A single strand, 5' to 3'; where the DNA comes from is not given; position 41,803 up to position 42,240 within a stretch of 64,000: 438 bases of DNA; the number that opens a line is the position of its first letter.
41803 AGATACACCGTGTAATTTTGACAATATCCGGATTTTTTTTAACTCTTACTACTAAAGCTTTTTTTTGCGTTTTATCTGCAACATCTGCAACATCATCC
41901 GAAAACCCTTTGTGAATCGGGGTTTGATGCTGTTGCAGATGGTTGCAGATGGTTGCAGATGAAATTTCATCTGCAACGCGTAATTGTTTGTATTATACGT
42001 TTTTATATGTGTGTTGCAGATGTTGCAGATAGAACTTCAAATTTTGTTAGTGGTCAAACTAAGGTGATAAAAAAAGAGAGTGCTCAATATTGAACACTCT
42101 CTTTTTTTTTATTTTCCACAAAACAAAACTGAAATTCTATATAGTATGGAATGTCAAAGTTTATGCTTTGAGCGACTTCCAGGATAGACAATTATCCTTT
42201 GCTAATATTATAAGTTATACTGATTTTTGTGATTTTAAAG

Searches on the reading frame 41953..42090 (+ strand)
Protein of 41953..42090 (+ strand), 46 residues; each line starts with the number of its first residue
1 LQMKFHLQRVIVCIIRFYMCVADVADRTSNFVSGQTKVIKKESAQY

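Call 73: find_homologous_proteins(query=window:41953-42090:+, max_evalue=10)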
Query seq(46 aa) (46 aa): 1 proteins with E <= 10 among 1 candidates.
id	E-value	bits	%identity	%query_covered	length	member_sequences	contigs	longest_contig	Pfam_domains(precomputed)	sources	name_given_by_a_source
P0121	8.4e-21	88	93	100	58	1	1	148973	-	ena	-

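Call 74: find_encoding_contigs(protein=P0121, flank=10000, max_places=5)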
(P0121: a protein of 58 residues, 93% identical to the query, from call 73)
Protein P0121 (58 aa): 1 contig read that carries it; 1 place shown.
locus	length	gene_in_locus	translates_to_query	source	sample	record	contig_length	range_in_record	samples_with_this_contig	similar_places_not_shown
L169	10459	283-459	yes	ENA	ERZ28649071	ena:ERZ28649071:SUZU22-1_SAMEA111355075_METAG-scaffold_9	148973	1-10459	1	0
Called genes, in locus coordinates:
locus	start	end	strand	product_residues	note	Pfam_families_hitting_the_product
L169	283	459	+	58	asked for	-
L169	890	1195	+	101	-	-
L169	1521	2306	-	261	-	-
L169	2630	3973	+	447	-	PF01408:GFO_IDH_MocA, PF21252:Glyco_hydro_109_C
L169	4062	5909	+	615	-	PF13229:Beta_helix (faint), PF23763:Beta-barrel_GLAA-B_I, PF23764:Beta-barrel_GLAA-B_II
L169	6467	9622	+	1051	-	PF13620:CarboxypepD_reg, PF13715:CarbopepD_reg_2, PF07715:Plug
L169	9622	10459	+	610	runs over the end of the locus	PF14322:SusD-like_3, PF07980:SusD_RagB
